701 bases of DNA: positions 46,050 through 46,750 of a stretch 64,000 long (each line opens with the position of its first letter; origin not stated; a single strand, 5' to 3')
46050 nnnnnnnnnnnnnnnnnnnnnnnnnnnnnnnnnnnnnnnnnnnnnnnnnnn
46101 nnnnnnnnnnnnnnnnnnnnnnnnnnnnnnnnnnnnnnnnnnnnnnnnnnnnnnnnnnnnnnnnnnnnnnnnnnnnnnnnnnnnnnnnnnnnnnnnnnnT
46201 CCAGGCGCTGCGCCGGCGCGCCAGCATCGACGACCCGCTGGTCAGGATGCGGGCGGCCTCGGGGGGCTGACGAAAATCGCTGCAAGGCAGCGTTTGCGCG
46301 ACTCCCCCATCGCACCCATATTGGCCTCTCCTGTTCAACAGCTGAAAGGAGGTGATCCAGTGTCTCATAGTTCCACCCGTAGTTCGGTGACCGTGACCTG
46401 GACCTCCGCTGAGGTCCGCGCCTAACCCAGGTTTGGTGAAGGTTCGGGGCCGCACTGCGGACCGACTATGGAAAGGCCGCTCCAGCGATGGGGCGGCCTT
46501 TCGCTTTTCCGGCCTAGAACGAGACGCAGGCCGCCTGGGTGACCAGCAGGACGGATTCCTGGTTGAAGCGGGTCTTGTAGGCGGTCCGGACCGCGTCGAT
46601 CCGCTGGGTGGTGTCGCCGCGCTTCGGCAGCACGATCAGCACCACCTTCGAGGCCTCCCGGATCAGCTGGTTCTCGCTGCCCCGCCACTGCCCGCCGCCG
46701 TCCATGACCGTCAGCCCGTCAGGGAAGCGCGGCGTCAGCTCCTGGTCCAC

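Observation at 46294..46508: Unannotated structured RNA with a hidden 14-nt perfect complement to the 16S rRNA 3' end and a 21-codon sORF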

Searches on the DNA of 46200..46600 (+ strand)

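Call 4: search_rna_families(source=window, start=46200, end=46600, threshold=evalue, max_evalue=1, show_alignments=3)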
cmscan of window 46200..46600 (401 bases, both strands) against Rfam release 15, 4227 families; matches with E-value up to 1: 1.
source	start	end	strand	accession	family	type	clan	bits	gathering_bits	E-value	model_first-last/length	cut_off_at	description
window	46336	46500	+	RF01867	CC2171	Gene; sRNA;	-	101.2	75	3.6e-22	1-159/159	no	caulobacter sRNA CC2171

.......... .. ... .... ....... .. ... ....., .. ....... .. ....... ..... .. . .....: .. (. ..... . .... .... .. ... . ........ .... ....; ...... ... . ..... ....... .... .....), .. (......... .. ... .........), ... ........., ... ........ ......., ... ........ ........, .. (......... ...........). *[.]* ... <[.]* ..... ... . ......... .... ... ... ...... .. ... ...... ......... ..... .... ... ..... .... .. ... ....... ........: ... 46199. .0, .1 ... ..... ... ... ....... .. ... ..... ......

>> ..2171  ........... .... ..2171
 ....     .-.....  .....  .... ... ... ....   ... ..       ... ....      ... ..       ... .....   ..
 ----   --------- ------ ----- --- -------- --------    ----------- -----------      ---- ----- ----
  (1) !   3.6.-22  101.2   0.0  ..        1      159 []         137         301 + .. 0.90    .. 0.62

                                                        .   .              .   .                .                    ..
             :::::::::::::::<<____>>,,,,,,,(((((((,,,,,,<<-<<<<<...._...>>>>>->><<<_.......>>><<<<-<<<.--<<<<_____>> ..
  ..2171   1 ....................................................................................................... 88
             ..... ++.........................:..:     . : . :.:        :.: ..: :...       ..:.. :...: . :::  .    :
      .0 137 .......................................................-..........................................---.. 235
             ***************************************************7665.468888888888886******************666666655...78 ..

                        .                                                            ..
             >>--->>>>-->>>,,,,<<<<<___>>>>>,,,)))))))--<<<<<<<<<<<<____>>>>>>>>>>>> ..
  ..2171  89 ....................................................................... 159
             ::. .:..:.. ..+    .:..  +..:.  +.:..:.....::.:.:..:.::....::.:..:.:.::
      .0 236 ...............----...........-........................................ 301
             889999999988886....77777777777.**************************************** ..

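Call 47: build_rna_model(alignment_id=A2)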
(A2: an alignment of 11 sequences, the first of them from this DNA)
Model R1 built from alignment A2 (11 sequences, 192 columns); structure: RNAalifold consensus.
model positions 180; base pairs 45; branch points 2; effective number of sequences 1.5; information 0.59 bits per position. Calibrated on 0.2 Mb of random sequence (short: E-values are rough).
structure used (alignment columns):
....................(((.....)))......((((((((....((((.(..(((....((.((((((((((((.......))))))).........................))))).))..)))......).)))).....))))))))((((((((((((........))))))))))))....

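Call 48: search_with_rna_model(model_id=R1, sources=[window, L001, L002, L003, L004, L005, L006, L007, L008, L009, L010, L011, L012, L013, L014, L015, L016, L017, L018, L019, L020, L021, L022, L023, L024, L025, L026, L027, L028, L029, L030, L031, L032, L033, L034, L035, L036, L037, L038, L039, L040, L041, L042, L043, L044, L045, L046, L047, L048, L049, L050, L051, L052, L053, L054, L055, L056, L057, L058, L059, L060, L061, L062, L063, L064, L065, L066, L067, L068, L069, L070, L071, L072, L073, L074, L075, L076, L077, L078, L079, L080, L081, L082, L083, L084, L085, L086, L087, L088, L089, L090, L091, L092, L093, L094, L095, L096, L097, L098, L099], max_evalue=0.001, make_alignment=true)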
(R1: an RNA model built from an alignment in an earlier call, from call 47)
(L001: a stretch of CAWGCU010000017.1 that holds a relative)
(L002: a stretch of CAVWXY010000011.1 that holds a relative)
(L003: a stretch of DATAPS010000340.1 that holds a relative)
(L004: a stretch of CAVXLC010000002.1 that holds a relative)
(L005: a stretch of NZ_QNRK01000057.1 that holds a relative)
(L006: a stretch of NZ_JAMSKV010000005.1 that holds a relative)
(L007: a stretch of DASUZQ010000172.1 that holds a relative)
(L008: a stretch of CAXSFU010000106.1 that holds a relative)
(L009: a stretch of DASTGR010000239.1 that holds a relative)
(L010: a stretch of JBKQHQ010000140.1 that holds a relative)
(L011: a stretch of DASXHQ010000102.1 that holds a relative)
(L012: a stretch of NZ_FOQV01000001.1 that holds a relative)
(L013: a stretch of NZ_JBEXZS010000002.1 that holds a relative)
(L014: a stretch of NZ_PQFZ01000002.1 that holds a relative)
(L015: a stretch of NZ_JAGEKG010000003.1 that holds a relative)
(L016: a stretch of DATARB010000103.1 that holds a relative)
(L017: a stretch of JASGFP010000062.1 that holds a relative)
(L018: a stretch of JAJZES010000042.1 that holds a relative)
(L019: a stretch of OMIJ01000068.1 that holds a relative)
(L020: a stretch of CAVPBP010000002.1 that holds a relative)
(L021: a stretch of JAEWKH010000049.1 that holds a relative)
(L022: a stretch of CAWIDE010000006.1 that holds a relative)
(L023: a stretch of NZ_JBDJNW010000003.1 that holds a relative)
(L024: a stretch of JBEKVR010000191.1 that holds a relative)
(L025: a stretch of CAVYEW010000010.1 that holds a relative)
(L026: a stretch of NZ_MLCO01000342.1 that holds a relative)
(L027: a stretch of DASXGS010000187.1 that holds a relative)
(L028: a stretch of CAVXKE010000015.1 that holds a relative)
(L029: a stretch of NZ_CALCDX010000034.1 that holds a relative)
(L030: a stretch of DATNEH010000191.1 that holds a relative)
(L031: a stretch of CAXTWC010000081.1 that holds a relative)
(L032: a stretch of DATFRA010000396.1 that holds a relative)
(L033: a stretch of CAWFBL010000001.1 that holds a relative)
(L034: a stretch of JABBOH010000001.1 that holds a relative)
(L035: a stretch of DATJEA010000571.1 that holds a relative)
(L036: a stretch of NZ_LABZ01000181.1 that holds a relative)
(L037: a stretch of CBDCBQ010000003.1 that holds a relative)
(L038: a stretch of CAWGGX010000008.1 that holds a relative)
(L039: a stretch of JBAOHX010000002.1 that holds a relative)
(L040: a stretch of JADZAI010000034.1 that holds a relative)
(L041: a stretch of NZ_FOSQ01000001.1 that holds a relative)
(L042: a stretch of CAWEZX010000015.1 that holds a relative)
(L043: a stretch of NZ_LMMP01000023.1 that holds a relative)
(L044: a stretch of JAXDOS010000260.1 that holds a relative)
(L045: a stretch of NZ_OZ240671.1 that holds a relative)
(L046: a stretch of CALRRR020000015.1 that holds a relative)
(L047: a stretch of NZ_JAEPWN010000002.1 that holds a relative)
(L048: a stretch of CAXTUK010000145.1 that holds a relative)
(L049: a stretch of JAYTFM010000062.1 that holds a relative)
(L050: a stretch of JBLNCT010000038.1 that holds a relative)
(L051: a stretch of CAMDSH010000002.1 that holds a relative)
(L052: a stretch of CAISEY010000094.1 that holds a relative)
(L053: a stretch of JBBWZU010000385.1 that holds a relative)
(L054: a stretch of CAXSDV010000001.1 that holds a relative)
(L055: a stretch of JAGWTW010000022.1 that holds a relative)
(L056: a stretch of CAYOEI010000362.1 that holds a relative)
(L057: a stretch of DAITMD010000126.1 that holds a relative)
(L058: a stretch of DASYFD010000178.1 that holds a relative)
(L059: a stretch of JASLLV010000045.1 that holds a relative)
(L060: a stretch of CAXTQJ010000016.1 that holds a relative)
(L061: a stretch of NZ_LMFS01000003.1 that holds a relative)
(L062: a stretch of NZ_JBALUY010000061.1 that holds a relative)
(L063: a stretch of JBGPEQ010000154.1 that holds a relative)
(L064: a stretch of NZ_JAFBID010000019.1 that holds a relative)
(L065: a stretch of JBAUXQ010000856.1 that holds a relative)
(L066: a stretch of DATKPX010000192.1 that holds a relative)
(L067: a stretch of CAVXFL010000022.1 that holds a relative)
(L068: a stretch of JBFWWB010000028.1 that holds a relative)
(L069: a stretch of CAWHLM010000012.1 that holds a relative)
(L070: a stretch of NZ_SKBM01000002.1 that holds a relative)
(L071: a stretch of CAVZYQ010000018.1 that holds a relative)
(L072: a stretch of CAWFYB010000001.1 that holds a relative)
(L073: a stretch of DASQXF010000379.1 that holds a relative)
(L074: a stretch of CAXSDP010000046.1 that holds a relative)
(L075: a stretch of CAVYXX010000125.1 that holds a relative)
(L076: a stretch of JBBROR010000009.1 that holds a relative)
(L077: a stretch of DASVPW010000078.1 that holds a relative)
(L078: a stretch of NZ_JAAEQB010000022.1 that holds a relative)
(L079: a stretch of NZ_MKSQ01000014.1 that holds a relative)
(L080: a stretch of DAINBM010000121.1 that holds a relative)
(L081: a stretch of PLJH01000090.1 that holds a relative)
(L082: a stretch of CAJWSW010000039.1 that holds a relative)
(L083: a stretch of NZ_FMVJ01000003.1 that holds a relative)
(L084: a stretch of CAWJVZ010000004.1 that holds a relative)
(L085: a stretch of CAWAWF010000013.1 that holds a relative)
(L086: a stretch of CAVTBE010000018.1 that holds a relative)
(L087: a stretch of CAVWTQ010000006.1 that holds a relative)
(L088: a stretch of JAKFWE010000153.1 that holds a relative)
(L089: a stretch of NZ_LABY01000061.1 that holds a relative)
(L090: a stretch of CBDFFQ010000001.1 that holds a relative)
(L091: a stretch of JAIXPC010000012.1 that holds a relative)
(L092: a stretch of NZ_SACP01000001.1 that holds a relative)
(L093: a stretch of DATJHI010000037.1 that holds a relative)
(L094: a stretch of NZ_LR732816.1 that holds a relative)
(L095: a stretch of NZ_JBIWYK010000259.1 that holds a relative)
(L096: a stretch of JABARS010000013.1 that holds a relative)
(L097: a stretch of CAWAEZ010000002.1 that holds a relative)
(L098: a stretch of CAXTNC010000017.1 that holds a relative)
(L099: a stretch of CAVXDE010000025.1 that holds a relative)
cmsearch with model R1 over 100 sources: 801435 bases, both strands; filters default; matches with E-value up to 0.001: 101.
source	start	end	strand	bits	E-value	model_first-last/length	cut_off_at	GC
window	46328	46501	+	180.4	1.8e-44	1-180/180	no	0.61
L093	337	515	+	177.5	1e-43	1-180/180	no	0.63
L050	2612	2787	+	171.6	3.6e-42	1-180/180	no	0.63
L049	6281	6456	-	171.4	3.9e-42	1-180/180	no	0.6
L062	1056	1230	+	153.2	2e-37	1-180/180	no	0.62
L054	7282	7452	+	119.8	9.7e-29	1-180/180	no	0.69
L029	1049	1232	-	102.4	3.1e-24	1-180/180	no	0.6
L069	3966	4143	+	102.2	3.5e-24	1-180/180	no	0.62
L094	3117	3290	+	97.5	5.6e-23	1-180/180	no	0.63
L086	1096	1270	-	92.8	9.5e-22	1-180/180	no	0.64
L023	5520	5693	-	91.7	1.8e-21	1-180/180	no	0.61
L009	6451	6629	+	91.5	2.1e-21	1-180/180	no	0.64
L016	5156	5335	+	91.3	2.3e-21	1-180/180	no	0.63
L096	7577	7755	-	91.2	2.4e-21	1-180/180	no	0.64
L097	6980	7166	-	90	5e-21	1-180/180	no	0.62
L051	3327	3503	+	88.5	1.2e-20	1-180/180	no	0.6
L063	3952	4132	-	87.8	1.9e-20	1-180/180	no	0.62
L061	4091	4257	+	87.4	2.4e-20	1-180/180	no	0.63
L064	1524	1701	-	86.7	3.7e-20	1-180/180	no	0.59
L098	5943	6114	+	84.5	1.4e-19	1-180/180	no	0.62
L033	6401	6581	+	84.3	1.5e-19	1-180/180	no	0.64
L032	7709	7890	-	83.5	2.4e-19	1-180/180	no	0.62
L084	6454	6625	+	83.5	2.4e-19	1-180/180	no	0.65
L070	6677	6850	+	82.9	3.5e-19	1-180/180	no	0.66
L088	5514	5697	+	81.5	8.1e-19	1-180/180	no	0.61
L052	471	644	+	81.4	8.4e-19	1-180/180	no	0.63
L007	895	1076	+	80.7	1.3e-18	1-180/180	no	0.61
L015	6996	7186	-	80.6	1.4e-18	1-180/180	no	0.6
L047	2467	2681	-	80.5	1.5e-18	1-180/180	no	0.62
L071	1047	1221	-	79.7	2.3e-18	1-180/180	no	0.57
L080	5557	5740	+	79.5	2.7e-18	1-180/180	no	0.64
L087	416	581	+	78.5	4.8e-18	1-180/180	no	0.6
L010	343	521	+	78.2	5.8e-18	1-180/180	no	0.61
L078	5287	5470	+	78.1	6e-18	1-180/180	no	0.61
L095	4041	4223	-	78.1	6.3e-18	1-180/180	no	0.58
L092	6836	7012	+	77.9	6.7e-18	1-180/180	no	0.66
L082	6454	6640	+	77.8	7.4e-18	1-180/180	no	0.56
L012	3009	3192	+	77.1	1.1e-17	1-180/180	no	0.59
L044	3484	3669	+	77.1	1.1e-17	1-180/180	no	0.63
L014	3857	4040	+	76.7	1.4e-17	1-180/180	no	0.6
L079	2148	2330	-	76.5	1.6e-17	1-180/180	no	0.6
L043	3489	3678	-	76.2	1.9e-17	1-180/180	no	0.62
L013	7596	7800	-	75.9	2.2e-17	1-180/180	no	0.63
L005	691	884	-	75.5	2.9e-17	1-180/180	no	0.61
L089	891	1095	+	75.4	3e-17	1-180/180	no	0.65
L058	1675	1887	+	74.4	5.4e-17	1-180/180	no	0.59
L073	2652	2841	-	74.3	5.8e-17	1-180/180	no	0.63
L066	3606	3786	-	72.9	1.4e-16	1-180/180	no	0.65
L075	4023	4189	-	72.2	2e-16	1-180/180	no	0.57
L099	3147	3357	-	72.2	2.1e-16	1-180/180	no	0.62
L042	2421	2612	+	71.8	2.6e-16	1-180/180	no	0.59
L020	3615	3816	-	71.8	2.6e-16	1-180/180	no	0.63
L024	197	389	-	71.8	2.6e-16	1-180/180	no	0.6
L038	3100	3293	+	71.5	3.1e-16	1-180/180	no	0.62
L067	1624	1789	-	71.2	3.8e-16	1-180/180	no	0.61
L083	4168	4450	-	69.8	8.4e-16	1-180/180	no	0.58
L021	5004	5294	+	69.8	8.5e-16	1-180/180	no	0.57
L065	1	192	+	69.5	1e-15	1-180/180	no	0.6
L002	873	1062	+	69.4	1.1e-15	1-180/180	no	0.66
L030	820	1021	-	69.2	1.2e-15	1-180/180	no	0.62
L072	4659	4879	-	68.7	1.6e-15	1-180/180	no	0.61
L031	4282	4452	+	68.7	1.7e-15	1-180/180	no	0.63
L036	4790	4993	-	68.4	1.9e-15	1-180/180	no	0.6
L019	6000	6202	+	68.2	2.2e-15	1-180/180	no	0.55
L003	6758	6920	-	67.7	3e-15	1-180/180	no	0.64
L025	1477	1644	+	67.4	3.5e-15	1-180/180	no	0.62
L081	498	691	-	67.4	3.7e-15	1-180/180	no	0.63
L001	1881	2091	+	67.2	4.1e-15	1-180/180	no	0.63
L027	3058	3236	-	66.3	6.9e-15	1-180/180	no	0.64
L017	2313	2480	-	65.3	1.3e-14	1-180/180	no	0.6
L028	397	615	+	65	1.5e-14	1-180/180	no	0.63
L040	5113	5298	+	63.5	3.6e-14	1-180/180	no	0.62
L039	3968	4139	-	62.7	5.9e-14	1-180/180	no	0.63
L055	1564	1732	-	62.4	7.2e-14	1-180/180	no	0.62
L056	1549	1754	-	62.4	7.2e-14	1-180/180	no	0.55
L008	3894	4071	-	62.2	8.2e-14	1-180/180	no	0.58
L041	1172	1342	-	61.8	1e-13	1-180/180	no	0.65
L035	3605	3774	+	59.7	3.6e-13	1-180/180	no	0.63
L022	68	244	+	59.4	4.2e-13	1-180/180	no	0.61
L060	7258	7412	-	58.6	7e-13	1-180/180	no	0.63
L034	886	1054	+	58.3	8.1e-13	1-180/180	no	0.63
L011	3595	3769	-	57.8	1.1e-12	1-180/180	no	0.58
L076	4873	5059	-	57.3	1.5e-12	1-180/180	no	0.51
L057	241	435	-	56.7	2.1e-12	1-180/180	no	0.59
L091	6395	6556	+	56.3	2.7e-12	1-180/180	no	0.62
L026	1076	1256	+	55.5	4.5e-12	1-180/180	no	0.67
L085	122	366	+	52.7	2.3e-11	1-180/180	no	0.58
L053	7898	8000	+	49.1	2e-10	1-103/180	3'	0.57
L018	406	587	-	48.1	3.7e-10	1-180/180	no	0.68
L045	2063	2233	+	47.7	4.7e-10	1-180/180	no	0.58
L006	519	687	-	47.2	6.4e-10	1-180/180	no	0.66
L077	1999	2176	+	45.8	1.5e-09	1-180/180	no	0.65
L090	6252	6429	-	44.5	3.2e-09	1-180/180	no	0.65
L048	382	567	-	41.8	1.6e-08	1-180/180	no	0.64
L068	7090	7243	+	41.4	2e-08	1-180/180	no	0.62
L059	6367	6485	+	38.3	1.3e-07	1-180/180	no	0.61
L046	5624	5784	+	37.2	2.5e-07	1-180/180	no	0.61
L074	4563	4653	+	32.1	5.2e-06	1-180/180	no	0.55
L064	1499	1549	+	27.3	8.9e-05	1-180/180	no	0.63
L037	2931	3126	-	27.2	9.7e-05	1-180/180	no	0.58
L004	3252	3416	-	26.2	0.00017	1-180/180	no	0.63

Alignment A3: 101 matches aligned to the model, 473 columns, each read 5' to 3' on its own strand. Consensus structure (alignment columns), stored with it:
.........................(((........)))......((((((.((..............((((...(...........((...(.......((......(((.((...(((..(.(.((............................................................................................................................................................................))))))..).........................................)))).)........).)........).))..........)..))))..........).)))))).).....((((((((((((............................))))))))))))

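Call 50: search_rna_families(sources=[L163, L166, L176, L143, L130, L126, L139, L168, L152, L164, L203, L124, L135, L138, L198, L123, L218, L077, L117, L125], threshold=gathering)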
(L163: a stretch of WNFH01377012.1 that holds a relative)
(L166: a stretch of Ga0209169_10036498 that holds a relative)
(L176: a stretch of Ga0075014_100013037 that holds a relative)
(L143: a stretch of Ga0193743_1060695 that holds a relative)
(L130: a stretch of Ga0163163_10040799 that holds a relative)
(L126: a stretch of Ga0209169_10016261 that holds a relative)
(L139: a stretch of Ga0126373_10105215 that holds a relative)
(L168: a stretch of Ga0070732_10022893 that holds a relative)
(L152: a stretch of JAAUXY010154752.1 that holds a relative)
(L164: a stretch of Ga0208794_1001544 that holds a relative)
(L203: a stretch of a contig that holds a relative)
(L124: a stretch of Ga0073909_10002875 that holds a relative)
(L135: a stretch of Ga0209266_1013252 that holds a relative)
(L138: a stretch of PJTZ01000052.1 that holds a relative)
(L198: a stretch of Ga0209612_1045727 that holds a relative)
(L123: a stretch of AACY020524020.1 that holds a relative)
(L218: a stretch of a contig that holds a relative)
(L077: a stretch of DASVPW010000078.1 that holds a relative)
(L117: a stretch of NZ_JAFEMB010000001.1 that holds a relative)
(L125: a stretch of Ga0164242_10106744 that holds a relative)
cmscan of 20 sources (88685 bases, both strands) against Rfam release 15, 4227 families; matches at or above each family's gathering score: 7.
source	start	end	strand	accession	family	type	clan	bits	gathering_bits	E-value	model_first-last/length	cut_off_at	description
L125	460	631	+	RF01867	CC2171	Gene; sRNA;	-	101.3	75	7.4e-20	1-159/159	no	caulobacter sRNA CC2171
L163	148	218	-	RF00005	tRNA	Gene; tRNA;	CL00001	72.8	29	7.3e-14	1-71/71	no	tRNA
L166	628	698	-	RF00005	tRNA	Gene; tRNA;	CL00001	72.8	29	7.3e-14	1-71/71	no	tRNA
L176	445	515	+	RF00005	tRNA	Gene; tRNA;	CL00001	72.8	29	7.3e-14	1-71/71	no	tRNA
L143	398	468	-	RF00005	tRNA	Gene; tRNA;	CL00001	72.8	29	7.3e-14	1-71/71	no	tRNA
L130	3295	3365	-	RF00005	tRNA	Gene; tRNA;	CL00001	72.8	29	7.3e-14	1-71/71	no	tRNA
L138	139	225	+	RF00005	tRNA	Gene; tRNA;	CL00001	60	29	2.5e-10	1-71/71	no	tRNA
